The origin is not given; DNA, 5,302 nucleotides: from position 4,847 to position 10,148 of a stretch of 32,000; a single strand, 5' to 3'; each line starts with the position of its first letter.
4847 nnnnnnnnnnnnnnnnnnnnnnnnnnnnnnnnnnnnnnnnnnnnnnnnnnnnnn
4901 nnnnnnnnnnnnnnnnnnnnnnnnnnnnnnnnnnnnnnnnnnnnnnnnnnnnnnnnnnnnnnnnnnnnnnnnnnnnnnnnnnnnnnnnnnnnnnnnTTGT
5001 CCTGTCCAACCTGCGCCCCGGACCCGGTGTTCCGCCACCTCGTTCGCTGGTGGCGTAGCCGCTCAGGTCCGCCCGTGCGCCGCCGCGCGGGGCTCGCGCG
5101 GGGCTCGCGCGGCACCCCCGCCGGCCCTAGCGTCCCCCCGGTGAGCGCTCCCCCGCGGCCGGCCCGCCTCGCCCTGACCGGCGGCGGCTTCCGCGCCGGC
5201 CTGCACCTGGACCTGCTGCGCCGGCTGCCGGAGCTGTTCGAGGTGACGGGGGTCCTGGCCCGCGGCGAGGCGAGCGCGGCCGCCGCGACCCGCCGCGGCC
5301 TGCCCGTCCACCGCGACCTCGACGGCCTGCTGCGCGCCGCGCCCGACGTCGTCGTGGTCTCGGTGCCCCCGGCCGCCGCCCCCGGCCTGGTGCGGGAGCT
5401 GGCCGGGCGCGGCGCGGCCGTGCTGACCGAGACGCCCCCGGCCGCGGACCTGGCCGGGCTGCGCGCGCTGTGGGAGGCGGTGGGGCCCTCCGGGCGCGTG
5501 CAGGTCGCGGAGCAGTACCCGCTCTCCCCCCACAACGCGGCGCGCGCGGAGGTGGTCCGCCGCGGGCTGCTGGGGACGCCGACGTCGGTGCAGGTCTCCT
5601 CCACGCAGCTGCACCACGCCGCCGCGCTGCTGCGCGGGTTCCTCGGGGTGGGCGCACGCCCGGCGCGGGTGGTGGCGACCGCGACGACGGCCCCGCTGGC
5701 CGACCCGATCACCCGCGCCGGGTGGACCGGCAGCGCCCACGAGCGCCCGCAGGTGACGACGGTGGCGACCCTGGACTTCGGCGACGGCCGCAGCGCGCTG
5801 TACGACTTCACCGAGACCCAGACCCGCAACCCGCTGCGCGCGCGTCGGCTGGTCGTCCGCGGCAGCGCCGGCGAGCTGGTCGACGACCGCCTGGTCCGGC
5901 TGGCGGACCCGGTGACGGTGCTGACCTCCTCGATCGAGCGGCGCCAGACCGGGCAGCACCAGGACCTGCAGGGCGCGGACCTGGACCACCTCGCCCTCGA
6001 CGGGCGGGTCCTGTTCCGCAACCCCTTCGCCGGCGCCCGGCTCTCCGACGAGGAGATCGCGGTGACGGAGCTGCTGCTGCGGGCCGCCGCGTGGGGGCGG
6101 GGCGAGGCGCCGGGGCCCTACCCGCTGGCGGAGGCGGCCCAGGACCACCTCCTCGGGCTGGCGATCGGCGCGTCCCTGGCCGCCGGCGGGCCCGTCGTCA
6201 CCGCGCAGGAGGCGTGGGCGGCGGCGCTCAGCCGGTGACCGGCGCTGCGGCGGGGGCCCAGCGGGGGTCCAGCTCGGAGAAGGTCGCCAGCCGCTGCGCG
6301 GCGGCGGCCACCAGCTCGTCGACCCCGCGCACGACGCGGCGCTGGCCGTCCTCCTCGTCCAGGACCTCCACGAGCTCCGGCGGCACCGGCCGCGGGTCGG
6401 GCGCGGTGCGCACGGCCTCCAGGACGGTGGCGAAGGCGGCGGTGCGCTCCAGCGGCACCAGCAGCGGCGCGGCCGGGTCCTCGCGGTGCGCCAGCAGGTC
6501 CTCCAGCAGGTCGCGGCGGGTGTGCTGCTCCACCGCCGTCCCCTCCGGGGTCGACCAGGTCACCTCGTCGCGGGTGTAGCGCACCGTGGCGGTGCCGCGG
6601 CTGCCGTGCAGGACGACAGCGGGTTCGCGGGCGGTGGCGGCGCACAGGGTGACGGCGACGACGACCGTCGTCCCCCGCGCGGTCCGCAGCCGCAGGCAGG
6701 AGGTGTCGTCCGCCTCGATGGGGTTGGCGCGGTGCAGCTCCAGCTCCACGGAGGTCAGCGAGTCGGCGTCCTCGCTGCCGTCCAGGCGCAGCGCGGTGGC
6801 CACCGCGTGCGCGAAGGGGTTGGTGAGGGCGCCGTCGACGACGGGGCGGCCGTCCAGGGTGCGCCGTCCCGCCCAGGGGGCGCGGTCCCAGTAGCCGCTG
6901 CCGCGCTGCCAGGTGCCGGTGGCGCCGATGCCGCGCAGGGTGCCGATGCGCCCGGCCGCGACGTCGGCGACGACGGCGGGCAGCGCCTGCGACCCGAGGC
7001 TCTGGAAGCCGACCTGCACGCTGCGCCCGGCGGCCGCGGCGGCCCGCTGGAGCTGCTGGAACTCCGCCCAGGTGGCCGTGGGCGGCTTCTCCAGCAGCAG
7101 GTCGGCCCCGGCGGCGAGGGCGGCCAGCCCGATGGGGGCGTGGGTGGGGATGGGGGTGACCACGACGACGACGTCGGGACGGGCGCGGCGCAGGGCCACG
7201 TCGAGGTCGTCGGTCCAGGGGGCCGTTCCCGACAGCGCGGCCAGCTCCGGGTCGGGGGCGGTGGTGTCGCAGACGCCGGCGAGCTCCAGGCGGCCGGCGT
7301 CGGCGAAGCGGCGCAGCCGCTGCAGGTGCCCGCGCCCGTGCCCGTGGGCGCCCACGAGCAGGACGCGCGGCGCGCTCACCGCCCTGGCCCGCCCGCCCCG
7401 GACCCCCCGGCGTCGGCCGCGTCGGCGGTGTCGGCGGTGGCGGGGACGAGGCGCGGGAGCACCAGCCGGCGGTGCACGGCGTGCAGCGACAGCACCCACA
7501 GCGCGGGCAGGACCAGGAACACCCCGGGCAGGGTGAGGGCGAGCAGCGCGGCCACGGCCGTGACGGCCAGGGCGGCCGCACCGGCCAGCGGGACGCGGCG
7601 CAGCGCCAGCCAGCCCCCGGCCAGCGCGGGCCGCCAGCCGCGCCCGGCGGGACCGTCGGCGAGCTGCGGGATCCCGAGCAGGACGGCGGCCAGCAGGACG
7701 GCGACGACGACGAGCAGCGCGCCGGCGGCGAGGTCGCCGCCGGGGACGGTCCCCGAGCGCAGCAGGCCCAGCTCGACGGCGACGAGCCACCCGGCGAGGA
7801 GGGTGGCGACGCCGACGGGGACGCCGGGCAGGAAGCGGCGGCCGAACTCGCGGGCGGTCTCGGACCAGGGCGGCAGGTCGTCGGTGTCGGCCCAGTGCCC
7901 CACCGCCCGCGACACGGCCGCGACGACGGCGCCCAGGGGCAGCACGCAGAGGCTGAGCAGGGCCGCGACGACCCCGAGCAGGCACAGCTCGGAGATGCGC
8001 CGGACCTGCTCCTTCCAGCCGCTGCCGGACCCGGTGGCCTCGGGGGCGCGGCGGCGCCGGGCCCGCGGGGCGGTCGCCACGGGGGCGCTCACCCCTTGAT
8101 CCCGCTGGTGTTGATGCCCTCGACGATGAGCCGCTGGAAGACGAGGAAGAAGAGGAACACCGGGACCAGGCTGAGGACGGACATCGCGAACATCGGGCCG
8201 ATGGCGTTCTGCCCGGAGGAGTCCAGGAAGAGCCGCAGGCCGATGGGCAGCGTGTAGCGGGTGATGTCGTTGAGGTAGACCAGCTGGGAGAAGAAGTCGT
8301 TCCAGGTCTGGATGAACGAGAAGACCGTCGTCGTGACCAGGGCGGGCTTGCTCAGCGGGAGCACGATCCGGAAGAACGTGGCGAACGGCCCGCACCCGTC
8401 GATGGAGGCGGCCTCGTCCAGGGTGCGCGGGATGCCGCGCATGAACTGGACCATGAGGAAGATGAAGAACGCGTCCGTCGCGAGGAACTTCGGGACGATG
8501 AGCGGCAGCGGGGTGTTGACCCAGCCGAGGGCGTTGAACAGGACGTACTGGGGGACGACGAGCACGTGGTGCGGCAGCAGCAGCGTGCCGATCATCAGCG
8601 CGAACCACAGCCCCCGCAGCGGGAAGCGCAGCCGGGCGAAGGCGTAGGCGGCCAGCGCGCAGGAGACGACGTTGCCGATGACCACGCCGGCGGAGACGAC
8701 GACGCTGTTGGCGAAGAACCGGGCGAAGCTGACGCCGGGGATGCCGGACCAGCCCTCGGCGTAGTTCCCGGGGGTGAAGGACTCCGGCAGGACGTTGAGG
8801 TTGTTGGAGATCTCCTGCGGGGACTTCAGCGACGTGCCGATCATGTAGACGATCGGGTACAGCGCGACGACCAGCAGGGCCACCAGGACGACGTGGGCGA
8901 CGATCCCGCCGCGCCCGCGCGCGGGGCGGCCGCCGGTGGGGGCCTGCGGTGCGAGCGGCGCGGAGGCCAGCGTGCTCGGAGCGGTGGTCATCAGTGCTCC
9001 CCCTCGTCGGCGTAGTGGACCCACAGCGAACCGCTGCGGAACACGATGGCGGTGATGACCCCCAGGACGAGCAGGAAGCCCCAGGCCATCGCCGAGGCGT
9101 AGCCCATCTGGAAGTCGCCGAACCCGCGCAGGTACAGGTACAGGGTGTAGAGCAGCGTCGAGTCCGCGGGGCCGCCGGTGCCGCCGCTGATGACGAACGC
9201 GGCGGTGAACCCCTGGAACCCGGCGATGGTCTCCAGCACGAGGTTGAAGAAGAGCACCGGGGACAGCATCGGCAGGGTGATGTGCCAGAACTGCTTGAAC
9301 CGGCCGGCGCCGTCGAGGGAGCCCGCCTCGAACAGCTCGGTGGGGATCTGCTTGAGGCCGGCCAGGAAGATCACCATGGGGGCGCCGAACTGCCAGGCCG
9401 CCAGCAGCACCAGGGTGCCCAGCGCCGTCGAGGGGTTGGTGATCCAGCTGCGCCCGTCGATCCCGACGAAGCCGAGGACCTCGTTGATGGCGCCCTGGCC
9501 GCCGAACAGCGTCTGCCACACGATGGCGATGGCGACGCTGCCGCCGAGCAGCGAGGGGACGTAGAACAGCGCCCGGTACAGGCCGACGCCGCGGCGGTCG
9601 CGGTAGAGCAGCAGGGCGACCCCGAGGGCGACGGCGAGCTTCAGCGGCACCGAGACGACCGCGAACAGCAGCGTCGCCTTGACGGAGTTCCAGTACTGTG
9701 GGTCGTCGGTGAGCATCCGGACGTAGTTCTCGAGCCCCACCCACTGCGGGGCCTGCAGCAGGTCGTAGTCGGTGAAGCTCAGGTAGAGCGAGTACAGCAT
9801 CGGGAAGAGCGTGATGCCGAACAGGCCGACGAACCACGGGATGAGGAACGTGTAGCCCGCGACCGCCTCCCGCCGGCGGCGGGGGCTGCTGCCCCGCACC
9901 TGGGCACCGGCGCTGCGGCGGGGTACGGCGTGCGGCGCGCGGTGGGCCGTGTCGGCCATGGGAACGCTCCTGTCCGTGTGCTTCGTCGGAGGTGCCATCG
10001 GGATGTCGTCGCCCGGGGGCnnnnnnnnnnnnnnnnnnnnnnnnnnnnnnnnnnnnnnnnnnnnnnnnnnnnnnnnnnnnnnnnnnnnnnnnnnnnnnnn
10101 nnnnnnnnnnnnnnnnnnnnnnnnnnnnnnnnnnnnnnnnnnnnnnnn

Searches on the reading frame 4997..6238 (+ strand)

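Call 56: search_protein_families(library=pfam, proteins=[window:4997-6238:+], max_evalue=0.0001)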
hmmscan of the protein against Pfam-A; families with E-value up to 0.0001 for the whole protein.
window:4997-6238:+ (413 aa): 1 family
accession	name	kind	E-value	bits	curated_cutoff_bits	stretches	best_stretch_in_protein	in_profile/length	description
PF01408.29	GFO_IDH_MocA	-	1.1e-09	39.5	24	1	57-166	2-113/120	Oxidoreductase family, NAD-binding Rossmann fold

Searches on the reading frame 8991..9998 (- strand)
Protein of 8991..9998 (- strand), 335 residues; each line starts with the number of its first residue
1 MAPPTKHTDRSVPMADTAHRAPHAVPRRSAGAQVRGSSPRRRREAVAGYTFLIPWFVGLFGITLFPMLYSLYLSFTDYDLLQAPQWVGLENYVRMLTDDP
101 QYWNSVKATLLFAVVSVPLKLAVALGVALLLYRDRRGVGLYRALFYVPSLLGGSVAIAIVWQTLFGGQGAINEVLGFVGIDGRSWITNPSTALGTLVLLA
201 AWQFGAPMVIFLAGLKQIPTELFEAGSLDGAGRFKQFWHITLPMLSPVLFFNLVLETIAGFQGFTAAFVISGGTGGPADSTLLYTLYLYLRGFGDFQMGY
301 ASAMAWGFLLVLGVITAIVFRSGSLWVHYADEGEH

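Call 56: search_protein_families(library=pfam, proteins=[window:8991-9998:-], max_evalue=0.0001)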
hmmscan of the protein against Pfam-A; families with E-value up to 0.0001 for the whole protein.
window:8991-9998:- (335 aa): 1 family
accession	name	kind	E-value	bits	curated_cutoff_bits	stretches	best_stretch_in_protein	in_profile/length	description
PF00528.27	BPD_transp_1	-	2.7e-11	44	26.4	1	137-319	20-171/184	Binding-protein-dependent transport system inner membrane component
